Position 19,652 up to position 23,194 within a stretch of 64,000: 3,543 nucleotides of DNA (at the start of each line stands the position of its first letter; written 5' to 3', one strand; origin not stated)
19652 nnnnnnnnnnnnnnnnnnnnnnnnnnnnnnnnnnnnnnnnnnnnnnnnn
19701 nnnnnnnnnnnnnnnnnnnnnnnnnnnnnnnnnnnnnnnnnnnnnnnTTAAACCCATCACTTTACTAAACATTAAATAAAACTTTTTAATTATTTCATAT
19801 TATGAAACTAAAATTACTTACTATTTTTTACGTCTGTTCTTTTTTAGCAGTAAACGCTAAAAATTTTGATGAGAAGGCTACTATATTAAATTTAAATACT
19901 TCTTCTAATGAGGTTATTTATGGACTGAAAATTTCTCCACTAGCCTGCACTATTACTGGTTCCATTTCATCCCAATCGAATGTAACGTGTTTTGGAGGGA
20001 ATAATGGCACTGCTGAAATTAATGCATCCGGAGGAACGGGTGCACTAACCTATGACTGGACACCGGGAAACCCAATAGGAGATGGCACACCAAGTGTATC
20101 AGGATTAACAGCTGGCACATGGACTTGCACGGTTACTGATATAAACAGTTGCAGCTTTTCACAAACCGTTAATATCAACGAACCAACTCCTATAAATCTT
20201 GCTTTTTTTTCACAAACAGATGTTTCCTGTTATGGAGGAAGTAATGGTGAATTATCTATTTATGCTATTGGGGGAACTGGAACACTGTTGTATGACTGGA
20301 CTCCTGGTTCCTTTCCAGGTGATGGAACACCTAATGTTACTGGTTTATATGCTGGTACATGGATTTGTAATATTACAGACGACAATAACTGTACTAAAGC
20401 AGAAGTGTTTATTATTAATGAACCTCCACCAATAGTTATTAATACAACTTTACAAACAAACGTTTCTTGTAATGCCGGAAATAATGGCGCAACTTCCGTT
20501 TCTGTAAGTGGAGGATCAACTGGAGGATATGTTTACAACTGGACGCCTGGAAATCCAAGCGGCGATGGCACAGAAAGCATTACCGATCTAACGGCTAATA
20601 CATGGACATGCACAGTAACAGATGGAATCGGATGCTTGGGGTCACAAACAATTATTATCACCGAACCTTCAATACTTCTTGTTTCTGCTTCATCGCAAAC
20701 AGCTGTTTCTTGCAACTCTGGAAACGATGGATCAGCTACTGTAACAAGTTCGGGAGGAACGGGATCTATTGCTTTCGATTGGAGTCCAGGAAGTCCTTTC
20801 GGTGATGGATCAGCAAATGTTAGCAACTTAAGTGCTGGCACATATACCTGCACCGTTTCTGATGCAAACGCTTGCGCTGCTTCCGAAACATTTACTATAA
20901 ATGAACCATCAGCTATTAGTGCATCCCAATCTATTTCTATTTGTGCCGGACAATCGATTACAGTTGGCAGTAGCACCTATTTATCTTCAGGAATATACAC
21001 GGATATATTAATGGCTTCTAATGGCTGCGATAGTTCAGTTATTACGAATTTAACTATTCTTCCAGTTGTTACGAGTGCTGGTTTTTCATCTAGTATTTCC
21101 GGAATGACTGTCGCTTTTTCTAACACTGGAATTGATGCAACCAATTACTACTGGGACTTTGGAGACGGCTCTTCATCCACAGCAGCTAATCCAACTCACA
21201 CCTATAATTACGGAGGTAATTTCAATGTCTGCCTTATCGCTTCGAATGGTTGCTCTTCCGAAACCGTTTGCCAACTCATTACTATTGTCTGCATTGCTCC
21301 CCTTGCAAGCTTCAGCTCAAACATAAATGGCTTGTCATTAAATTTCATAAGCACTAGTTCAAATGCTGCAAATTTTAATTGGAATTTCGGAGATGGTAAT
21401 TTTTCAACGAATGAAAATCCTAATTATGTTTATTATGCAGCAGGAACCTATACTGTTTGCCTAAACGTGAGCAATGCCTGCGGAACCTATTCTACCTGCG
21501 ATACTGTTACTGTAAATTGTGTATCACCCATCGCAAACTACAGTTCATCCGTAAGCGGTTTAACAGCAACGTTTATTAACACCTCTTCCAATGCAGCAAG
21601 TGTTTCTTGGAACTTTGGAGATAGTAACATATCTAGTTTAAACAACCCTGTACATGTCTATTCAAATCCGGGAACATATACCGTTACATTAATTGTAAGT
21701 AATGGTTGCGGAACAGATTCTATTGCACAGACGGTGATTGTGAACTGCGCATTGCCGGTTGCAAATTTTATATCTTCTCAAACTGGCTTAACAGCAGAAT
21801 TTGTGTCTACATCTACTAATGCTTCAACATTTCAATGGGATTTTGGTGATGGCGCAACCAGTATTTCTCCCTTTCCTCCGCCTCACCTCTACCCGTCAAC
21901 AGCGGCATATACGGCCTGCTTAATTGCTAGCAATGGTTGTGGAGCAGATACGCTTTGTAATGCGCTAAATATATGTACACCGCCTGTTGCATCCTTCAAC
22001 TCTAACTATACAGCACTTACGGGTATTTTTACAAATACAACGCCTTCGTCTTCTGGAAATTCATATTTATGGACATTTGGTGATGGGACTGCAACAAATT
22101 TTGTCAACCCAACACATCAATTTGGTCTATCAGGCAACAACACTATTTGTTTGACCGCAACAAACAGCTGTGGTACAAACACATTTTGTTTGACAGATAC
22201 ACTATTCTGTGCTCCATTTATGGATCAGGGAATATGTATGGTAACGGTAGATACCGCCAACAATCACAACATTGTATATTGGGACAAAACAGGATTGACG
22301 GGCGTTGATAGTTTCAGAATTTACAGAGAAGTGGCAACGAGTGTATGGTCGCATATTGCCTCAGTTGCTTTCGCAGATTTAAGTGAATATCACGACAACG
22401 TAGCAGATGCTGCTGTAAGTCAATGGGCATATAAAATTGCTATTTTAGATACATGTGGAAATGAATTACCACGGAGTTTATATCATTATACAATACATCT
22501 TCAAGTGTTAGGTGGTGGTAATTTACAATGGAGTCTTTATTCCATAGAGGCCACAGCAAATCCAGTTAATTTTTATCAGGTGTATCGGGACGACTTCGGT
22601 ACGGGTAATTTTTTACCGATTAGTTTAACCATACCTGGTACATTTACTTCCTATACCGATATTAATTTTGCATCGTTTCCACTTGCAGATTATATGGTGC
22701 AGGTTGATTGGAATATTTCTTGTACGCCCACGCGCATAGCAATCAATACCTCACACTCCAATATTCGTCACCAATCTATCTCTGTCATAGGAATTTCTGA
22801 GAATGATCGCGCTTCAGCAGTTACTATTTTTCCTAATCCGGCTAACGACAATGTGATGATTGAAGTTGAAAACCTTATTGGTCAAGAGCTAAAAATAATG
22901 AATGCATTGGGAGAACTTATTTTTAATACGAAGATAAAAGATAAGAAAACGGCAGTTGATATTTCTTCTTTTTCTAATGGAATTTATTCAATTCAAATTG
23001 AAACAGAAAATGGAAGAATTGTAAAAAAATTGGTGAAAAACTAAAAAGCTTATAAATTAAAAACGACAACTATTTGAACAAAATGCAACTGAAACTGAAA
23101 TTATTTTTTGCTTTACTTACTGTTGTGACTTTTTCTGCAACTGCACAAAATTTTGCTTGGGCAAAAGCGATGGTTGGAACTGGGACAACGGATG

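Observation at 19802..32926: Three consecutive T9SS cargo genes (1080, 2443, 820 aa) assembled from one shared domain toolkit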

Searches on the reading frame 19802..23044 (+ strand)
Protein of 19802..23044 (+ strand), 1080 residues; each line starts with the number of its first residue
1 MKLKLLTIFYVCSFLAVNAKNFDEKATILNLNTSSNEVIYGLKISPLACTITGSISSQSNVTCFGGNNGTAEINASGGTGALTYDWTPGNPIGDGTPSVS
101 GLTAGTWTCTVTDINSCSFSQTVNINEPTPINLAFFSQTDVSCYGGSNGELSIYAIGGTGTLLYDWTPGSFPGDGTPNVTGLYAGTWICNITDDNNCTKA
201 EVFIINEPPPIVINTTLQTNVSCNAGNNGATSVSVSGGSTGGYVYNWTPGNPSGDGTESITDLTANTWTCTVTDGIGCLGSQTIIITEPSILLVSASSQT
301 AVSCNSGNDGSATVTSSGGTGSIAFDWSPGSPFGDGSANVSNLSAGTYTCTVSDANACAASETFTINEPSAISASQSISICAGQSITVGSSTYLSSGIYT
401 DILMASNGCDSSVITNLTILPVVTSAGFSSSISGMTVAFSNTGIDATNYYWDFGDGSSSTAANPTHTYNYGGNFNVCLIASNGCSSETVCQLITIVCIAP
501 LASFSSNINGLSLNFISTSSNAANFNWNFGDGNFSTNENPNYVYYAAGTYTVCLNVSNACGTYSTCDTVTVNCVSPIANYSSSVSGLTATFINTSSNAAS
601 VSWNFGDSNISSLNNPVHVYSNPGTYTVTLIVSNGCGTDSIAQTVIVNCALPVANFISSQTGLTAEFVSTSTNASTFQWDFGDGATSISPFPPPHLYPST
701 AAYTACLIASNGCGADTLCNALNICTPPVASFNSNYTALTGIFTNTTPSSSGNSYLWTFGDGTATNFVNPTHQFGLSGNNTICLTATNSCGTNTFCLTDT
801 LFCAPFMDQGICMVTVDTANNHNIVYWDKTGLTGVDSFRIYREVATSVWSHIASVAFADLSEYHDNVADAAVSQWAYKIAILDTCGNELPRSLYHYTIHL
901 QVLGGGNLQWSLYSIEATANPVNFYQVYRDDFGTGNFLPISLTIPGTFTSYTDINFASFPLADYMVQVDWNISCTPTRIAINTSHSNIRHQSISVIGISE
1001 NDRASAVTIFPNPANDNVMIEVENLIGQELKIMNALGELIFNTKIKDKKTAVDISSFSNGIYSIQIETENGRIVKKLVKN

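Call 3: search_protein_families(library=pfam, proteins=[window:19802-23044:+], max_evalue=0.01)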
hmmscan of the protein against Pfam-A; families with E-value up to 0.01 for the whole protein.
window:19802-23044:+ (1080 aa): 7 families
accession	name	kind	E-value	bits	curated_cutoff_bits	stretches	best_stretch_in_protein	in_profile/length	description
PF18911.6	PKD_4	-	7.3e-64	212.3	27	5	587-645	22-81/85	PKD domain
PF00801.26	PKD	-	8.4e-35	119.1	23.5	5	433-488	13-73/80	PKD domain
PF13573.12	SprB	-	6.1e-30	103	28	4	56-90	2-36/37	SprB repeat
PF18962.6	Por_Secre_tail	-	8.8e-17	61.6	27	1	1009-1078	1-74/75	Secretion system C-terminal sorting domain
PF18140.6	PCC_BT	-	0.003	18.1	23.5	0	1013-1066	51-102/126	Propionyl-coenzyme A carboxylase BT domain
PF16820.11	PKD_3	-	0.0044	17.3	26.3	0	520-558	30-68/68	PKD-like domain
PF18981.6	InlK_D3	-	0.0095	16.4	25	0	621-648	47-74/75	Internalin K domain (D3/D4)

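Call 4: search_protein_families(library=ncbifam, proteins=[window:19802-23044:+], max_evalue=0.01)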
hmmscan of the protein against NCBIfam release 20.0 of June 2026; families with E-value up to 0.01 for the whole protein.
window:19802-23044:+ (1080 aa): 4 families
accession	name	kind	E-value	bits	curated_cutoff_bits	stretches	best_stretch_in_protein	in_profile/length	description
TIGR00864.1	PCC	subfamily_domain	6.3e-17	59.3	1861.4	1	391-796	1023-1469/2700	polycystin cation channel protein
TIGR04183.1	Por_Secre_tail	domain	1e-14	54.3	23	1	1009-1080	1-72/72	T9SS type A sorting domain-containing protein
NF033932.1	LapB_rpt_80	domain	0.0063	16.8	45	0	548-575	1-28/83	LapB repeat-containing protein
TIGR01644.1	phage_P2_V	subfamily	0.0092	15.6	46.75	0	736-800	70-135/192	phage baseplate assembly protein V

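Call 87: search_protein_families(library=padloc, proteins=[window:19802-23044:+], max_evalue=0.001)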
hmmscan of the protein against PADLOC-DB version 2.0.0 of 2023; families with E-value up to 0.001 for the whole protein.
window:19802-23044:+ (1080 aa): 0 families

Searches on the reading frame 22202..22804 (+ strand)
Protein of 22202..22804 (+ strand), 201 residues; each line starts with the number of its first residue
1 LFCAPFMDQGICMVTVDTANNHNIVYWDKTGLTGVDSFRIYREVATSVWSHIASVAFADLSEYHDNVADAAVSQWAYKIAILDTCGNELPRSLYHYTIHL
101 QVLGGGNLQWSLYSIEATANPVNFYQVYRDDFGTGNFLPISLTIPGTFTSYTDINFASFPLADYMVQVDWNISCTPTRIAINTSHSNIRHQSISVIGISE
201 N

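Call 39: search_protein_families(library=pfam, proteins=[window:22202-22804:+], max_evalue=10)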
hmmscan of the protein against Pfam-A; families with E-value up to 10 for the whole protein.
seq(201 aa): 1 family
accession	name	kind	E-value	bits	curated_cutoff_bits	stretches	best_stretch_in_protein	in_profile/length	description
PF15114.11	UPF0640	-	0.071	13.5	27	1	105-129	32-54/67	Uncharacterised protein family UPF0640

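Call 86: search_solved_structures(query=window:22202-22804:+, max_evalue=5)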
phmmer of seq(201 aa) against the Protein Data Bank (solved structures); distinct sequences matched with E-value up to 5: 2.
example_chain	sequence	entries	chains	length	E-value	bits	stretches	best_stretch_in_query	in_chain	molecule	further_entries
5h3v_A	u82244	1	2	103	0.43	13.6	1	123-195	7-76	Cag8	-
8cb2_AAA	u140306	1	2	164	0.59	13.2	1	122-195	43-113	Cag pathogenicity island protein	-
